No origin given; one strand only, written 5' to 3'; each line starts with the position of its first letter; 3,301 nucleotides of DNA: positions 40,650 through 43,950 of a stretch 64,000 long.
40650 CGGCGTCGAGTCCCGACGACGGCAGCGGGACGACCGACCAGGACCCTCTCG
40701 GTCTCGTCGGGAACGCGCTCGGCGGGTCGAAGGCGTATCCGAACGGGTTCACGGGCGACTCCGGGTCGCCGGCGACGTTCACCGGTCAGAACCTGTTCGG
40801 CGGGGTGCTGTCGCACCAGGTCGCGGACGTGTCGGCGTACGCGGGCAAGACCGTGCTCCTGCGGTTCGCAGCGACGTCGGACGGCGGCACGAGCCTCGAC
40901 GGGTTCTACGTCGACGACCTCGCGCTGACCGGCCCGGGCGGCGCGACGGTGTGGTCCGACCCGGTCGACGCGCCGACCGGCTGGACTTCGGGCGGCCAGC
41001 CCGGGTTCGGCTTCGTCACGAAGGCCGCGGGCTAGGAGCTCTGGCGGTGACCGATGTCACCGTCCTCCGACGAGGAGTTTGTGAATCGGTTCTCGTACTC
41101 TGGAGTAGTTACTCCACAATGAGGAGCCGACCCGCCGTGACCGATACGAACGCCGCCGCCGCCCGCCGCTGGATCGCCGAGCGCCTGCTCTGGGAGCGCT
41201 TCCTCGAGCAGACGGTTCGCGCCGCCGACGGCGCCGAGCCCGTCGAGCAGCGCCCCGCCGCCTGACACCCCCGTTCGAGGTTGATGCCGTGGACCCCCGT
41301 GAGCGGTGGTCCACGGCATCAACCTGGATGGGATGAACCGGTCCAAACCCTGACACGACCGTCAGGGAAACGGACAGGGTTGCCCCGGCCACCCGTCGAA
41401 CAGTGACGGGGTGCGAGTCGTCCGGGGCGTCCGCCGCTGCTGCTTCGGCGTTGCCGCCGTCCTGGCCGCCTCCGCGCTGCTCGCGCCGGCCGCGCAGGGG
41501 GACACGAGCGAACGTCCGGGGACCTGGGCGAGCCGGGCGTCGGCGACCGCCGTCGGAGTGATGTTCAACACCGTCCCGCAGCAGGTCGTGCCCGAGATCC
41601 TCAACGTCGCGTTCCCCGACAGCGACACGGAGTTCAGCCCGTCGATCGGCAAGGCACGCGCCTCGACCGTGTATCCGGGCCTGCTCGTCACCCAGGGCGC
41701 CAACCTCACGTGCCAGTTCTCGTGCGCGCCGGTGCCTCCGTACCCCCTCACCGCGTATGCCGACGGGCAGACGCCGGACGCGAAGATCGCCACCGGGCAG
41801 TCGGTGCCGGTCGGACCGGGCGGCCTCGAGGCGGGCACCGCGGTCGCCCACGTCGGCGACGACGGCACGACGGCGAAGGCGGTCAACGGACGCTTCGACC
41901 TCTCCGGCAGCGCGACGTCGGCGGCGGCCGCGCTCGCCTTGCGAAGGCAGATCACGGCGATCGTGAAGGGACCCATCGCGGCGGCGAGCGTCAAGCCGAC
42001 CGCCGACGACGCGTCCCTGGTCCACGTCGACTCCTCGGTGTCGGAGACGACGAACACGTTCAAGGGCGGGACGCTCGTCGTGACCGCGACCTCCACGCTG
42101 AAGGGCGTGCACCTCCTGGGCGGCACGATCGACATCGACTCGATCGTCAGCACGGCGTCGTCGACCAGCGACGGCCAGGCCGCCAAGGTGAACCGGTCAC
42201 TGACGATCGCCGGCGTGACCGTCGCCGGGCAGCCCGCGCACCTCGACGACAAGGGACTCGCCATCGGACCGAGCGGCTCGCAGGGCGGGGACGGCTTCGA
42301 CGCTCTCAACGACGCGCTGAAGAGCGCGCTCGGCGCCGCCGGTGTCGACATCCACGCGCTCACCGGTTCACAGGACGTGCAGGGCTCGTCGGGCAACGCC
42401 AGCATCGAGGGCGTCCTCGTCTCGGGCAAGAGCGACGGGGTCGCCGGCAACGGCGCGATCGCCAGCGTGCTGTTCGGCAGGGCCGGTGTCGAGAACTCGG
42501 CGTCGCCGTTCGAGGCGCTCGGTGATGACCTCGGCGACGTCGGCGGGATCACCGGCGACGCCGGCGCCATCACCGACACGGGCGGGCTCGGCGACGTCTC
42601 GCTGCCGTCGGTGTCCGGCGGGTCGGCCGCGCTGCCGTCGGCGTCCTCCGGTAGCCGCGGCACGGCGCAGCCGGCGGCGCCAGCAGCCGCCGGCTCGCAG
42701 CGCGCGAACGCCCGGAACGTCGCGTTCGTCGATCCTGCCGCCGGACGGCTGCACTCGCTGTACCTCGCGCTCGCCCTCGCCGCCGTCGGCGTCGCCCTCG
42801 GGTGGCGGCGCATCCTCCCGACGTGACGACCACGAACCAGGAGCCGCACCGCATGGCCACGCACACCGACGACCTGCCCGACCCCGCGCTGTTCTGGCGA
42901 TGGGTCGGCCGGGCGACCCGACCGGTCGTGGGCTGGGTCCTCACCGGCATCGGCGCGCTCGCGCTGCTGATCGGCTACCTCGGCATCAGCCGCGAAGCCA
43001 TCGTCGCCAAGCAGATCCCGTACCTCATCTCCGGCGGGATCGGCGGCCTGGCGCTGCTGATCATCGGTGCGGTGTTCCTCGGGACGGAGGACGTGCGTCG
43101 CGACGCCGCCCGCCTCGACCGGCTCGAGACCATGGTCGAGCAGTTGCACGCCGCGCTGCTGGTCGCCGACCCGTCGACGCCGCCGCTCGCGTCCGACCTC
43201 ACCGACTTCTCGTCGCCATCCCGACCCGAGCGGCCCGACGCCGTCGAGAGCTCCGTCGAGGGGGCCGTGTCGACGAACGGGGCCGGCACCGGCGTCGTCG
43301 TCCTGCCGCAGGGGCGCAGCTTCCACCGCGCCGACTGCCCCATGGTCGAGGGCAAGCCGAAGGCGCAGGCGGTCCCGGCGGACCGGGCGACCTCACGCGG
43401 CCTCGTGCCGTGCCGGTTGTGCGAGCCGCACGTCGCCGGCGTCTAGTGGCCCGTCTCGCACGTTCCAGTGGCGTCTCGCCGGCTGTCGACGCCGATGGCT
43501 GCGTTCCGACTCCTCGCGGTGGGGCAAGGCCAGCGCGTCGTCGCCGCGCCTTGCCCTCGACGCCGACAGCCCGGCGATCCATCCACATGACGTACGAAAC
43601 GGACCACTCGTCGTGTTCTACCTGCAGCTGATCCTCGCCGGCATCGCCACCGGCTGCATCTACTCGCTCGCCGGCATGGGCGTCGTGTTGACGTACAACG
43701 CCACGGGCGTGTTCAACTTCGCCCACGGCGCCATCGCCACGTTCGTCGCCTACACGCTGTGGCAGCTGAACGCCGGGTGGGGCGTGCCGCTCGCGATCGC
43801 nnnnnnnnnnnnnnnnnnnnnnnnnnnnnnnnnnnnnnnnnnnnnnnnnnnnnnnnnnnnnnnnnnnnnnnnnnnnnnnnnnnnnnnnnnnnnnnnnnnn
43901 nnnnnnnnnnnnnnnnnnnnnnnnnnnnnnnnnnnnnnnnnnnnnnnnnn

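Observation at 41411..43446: Operator-controlled two-gene module: unclassified anchored surface protein plus membrane protein with an Ada-like Zn motif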

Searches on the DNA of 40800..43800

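Call 66: search_rna_families(source=window, start=40800, end=43800, threshold=evalue, max_evalue=1)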
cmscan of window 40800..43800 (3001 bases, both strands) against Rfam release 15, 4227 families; matches with E-value up to 1: 1.
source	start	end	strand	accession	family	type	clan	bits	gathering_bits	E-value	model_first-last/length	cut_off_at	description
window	42521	42574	-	RF01059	mir-598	Gene; miRNA;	-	24.4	69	0.055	1-80/80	no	mir-598 microRNA precursor family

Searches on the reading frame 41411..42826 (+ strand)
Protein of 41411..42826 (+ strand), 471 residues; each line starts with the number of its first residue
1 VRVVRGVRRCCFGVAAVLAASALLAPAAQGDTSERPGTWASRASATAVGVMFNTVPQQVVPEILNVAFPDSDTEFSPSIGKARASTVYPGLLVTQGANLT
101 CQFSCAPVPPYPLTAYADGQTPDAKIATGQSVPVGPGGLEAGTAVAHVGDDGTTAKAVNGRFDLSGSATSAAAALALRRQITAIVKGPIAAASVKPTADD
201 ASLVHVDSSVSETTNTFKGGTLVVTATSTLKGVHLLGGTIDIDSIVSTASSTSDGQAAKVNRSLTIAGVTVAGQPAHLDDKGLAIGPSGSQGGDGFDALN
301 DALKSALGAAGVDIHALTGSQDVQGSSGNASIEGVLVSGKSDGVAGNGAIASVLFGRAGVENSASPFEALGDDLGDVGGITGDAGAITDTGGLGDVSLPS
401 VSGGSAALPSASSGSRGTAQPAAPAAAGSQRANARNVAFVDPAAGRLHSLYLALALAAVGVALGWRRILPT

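Call 3: search_protein_families(library=pfam, proteins=[window:41411-42826:+], max_evalue=1)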
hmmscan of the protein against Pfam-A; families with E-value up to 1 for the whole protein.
window:41411-42826:+ (471 aa): 1 family
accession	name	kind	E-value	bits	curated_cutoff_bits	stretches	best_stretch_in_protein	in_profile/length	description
PF17037.10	CBP_BcsO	-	0.038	14.2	27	1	405-458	105-159/201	Cellulose biosynthesis protein BcsO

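Call 4: search_protein_families(library=ncbifam, proteins=[window:41411-42826:+], max_evalue=1)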
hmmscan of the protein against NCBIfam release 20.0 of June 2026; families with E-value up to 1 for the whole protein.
window:41411-42826:+ (471 aa): 1 family
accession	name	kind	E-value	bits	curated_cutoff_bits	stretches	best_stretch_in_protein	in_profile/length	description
NF040603.2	choice_anch_P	subfamily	7.7e-07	29.2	27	1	166-276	3-120/185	choice-of-anchor P family protein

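Call 10: find_homologous_proteins(query=window:41411-42826:+, max_evalue=0.001)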
Query window:41411-42826:+ (471 aa): 12 proteins with E <= 0.001 among 8000 candidates.
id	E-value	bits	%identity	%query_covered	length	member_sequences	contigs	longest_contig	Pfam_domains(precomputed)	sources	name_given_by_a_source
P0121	1.6e-284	962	99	100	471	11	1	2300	-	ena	-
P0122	2.3e-244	829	89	94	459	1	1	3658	-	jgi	jgi:hypothetical protein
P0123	4.7e-243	825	88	97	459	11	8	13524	-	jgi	jgi:hypothetical protein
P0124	5.6e-243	825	89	95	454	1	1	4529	-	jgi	jgi:hypothetical protein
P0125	1.1e-187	643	68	98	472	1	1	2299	-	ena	-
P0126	6.3e-187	640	74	78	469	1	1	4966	-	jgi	jgi:hypothetical protein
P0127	2.8e-177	608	66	100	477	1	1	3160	-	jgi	jgi:hypothetical protein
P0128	7.1e-175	600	65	100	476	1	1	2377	-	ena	-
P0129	5.2e-166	571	65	93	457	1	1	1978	-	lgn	-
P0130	2.1e-127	444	52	100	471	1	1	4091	-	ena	-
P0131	7.5e-123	429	86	56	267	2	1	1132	-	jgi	jgi:hypothetical protein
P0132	3.0e-113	397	47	100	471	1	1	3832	-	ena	-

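Call 19: find_homologous_proteins(query=A1, max_evalue=0.001)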
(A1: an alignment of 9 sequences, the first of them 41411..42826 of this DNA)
Query A1 (9 sequences) (471 aa, profile of the alignment): 14 proteins with E <= 0.001 among 8000 candidates.
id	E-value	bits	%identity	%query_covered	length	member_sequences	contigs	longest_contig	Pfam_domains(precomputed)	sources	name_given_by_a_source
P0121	1.5e-218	745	99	100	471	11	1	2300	-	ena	-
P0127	1.8e-211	721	66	100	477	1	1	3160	-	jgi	jgi:hypothetical protein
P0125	5.1e-209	713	68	98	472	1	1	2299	-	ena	-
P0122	2.0e-208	711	89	94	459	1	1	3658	-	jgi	jgi:hypothetical protein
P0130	3.8e-205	700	52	100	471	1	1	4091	-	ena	-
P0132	3.6e-204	697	47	100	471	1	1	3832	-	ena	-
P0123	4.1e-201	687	88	97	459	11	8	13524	-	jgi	jgi:hypothetical protein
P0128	6.7e-199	680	65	100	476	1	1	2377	-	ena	-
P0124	1.6e-198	679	89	95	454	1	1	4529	-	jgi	jgi:hypothetical protein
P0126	7.1e-198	676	74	78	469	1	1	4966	-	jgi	jgi:hypothetical protein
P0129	2.0e-184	632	65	93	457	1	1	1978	-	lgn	-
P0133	1.3e-162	560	31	100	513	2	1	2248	-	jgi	jgi:hypothetical protein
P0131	4.2e-97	344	86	56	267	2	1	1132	-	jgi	jgi:hypothetical protein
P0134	1.1e-7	49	29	62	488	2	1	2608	-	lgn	-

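Call 24: search_solved_structures(query=A3, max_evalue=10, show_alignments=0)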
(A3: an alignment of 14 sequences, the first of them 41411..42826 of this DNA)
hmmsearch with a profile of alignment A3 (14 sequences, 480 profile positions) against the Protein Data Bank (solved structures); distinct sequences matched with E-value up to 10: 1.
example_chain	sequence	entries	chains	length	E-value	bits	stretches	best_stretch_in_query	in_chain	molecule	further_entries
1gm1_A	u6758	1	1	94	0.61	12.1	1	235-275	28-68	PROTEIN TYROSINE PHOSPHATASE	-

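Call 28: predict_structure(alignment_id=A3)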
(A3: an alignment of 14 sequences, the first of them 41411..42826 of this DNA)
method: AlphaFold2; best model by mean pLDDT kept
length: 471 residues; sequences in the alignment: 14
mean_pLDDT: 65.2   pTM: 0.65
mean pLDDT of the five models: 65.2, 64.0, 56.8, 56.3, 44.1
residues with pLDDT >= 90: 59; 70-90: 194; 50-70: 75; < 50: 143
segments of 3 or more residues with pLDDT < 50: 1-3, 21-36, 57-63, 90-109, 290-292, 343-348, 366-448, 468-471
pLDDT, mean of each block of 10 residues (from residue 1): 54 56 37 51 76 51 63 76 76 40 42 78 82 68 88 90 80 88 87 83 88 87 92 91 94 85 92 87 75 72 87 81 78 79 50 80 55 32 29 21 21 23 25 23 40 61 51 35
secondary structure, 60 per line:
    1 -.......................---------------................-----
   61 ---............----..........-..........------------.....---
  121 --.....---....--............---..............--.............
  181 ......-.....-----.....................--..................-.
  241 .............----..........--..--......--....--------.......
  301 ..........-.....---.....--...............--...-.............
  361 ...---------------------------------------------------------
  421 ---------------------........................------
elements in order: H2-24 E40-55 E64-75 E80-89 H91-100 E113-117 E123-127 E131-134 E137-148 E152-165 H168-186 H188-192 H198-201 E202-218 E221-235 E240-253 E258-267 E274-279 E282-285 H294-310 E312-316 E320-324 E327-341 E348-363 H442-465

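Call 33: fold_search(model_id=the predicted structure, library=pdb)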
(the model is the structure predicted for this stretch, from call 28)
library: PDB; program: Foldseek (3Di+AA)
matches with E <= 10: 871; with E <= 0.001: 59
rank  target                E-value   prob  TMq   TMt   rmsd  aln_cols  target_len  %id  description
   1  2r4n_A                3.9e-06  0.77  0.12  0.13  19.8       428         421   10  Crystal structure of the long-chain fatty acid transporter FadL mutant N33A (released 2008-09-16)
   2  3pf1_A                6.6e-06  0.60  0.11  0.12  19.9       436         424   10  E. coli FadL Asp348Ala mutant (released 2011-05-25)
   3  8bym_A                1.7e-05  0.99  0.19  0.25  15.5       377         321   10  Outer membrane attachment porin OmpM1 from Veillonella parvula (released 2023-11-08)
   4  2r4l_B                2.3e-05  0.69  0.12  0.13  20.0       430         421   10  Crystal structure of the long-chain fatty acid transporter FadL mutant P34A (released 2008-09-16)
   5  8bys_A                2.9e-05  0.98  0.19  0.25  13.5       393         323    9  Outer membrane attachment porin OmpM1 from Veillonella parvula, native (released 2023-11-08)
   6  2r4p_A                3.2e-05  0.63  0.14  0.15  19.1       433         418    9  Crystal structure of the long-chain fatty acid transporter FadL mutant G212E (released 2008-09-16)
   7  2r4l_C                3.2e-05  0.54  0.13  0.14  19.0       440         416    8  Crystal structure of the long-chain fatty acid transporter FadL mutant P34A (released 2008-09-16)
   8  3dwn_A                3.4e-05  0.57  0.13  0.14  20.0       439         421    9  Crystal structure of the long-chain fatty acid transporter FadL mutant A77E/S100R (released 2008-12-16)
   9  8bys_B                3.7e-05  0.98  0.19  0.25  15.0       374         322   10  Outer membrane attachment porin OmpM1 from Veillonella parvula, native (released 2023-11-08)
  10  1t1l_A                4.0e-05  0.66  0.15  0.16  17.6       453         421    7  Crystal structure of the long-chain fatty acid transporter FadL (released 2004-06-15)
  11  9a34_MODEL_1_A        4.4e-05  0.35  0.11  0.13  20.9       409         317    7  Model of E. coli OmpT by in-cell photo-crosslinking MS and deep learning (released 2023-02-24)
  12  2x4m_C                5.2e-05  0.30  0.09  0.13  22.6       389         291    7  Yersinia Pestis Plasminogen Activator Pla (released 2010-07-28)
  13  2x4m_A                6.4e-05  0.38  0.11  0.14  23.4       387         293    7  Yersinia Pestis Plasminogen Activator Pla (released 2010-07-28)
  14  2x56                  8.0e-05  0.66  0.13  0.18  20.1       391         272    6  Yersinia Pestis Plasminogen Activator Pla (Native) (released 2010-07-28)
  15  3pgs_A                8.0e-05  0.38  0.11  0.12  19.7       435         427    9  Phe3Gly mutant of EcFadL (released 2011-05-25)
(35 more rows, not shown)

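Call 46: find_encoding_contigs(protein=P0123, flank=6000, max_places=4)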
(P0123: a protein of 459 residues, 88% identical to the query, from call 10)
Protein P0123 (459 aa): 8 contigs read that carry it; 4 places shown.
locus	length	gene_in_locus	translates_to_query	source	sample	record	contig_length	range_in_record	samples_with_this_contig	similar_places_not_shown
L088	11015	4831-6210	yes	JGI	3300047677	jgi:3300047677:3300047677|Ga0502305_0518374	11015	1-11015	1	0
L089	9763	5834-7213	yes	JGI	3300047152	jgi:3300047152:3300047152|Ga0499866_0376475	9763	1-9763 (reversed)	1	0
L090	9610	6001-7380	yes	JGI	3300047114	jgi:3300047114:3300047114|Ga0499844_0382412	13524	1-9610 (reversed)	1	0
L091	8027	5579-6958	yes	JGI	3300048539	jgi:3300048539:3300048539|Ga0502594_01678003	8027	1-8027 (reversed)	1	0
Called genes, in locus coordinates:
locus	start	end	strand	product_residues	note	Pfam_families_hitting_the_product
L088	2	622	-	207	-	?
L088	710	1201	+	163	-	PF13452:FAS1_DH_region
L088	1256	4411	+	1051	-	PF00082:Peptidase_S8, PF20773:InhA-like_MAM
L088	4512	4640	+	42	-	-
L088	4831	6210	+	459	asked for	-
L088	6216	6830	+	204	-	-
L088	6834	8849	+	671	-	PF02653:BPD_transp_2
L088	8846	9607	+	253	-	PF00005:ABC_tran, PF13304:AAA_21 (faint), PF12399:BCA_ABC_TP_C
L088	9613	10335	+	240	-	PF00005:ABC_tran, PF13304:AAA_21 (weak)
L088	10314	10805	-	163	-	PF14238:DUF4340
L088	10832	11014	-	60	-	?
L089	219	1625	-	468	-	PF03007:WS_DGAT_cat, PF06974:WS_DGAT_C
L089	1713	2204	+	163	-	PF13452:FAS1_DH_region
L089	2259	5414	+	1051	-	PF00082:Peptidase_S8, PF20773:InhA-like_MAM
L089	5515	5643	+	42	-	-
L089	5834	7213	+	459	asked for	-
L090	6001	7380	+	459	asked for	-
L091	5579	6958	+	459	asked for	-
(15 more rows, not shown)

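Call 49: search_protein_representatives(alignment_id=A3)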
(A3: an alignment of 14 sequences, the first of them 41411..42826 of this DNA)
Query: 14 sequences, 480 profile positions. Proteins with E-value up to 0.001 (for the whole library): 1134; up to 1e-10: 547; up to 1e-30: 90. The best 150 are listed.
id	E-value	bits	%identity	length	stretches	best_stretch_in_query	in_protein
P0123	2.6e-215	732.2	-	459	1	17-477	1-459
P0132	1.0e-190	651.1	-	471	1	1-479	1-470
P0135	2.6e-126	438.8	-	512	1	2-478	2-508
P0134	6.1e-124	430.9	-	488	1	1-478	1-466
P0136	1.0e-118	413.7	-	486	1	1-478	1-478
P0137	9.8e-83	295.0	-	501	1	25-474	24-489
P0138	3.5e-68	247.0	-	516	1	2-477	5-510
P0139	3.2e-67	243.9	-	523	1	1-477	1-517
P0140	1.3e-66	241.8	-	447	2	1-314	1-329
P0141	1.6e-65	238.3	-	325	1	159-479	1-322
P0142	2.4e-63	231.1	-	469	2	200-475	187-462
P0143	9.9e-63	229.1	-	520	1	14-475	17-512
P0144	1.7e-61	225.0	-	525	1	4-475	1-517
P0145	7.4e-60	219.6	-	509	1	4-477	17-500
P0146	9.2e-60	219.3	-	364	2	7-311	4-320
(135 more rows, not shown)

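Call 51: search_protein_families(library=ncbifam, alignment_id=A6, max_evalue=0.01)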
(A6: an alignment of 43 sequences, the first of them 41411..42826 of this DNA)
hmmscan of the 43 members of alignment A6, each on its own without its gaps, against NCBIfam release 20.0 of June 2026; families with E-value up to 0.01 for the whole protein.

A. member 1, window:41411-42826:+ (471 aa): 1 family
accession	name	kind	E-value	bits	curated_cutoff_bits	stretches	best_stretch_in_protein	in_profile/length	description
NF040603.2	choice_anch_P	subfamily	7.7e-07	29.2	27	1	166-276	3-120/185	choice-of-anchor P family protein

B. families by the number of members that match (of 43 scanned): 1 family
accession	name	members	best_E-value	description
NF040603.2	choice_anch_P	38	3e-11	choice-of-anchor P family protein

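Call 68: find_encoding_contigs(protein=P0134, flank=6000, max_places=3)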
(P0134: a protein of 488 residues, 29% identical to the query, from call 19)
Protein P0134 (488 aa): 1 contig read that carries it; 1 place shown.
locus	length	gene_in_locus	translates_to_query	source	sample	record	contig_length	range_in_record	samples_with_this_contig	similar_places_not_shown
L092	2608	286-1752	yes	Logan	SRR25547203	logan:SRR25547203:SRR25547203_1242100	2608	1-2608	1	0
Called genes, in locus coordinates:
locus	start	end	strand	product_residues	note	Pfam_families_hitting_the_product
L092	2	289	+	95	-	?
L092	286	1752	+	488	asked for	-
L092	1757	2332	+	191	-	-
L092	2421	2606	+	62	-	?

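Call 84: search_protein_families(library=padloc, proteins=[window:41411-42826:+], max_evalue=0.1)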
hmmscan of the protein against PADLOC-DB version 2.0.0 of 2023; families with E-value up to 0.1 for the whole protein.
window:41411-42826:+ (471 aa): 0 families
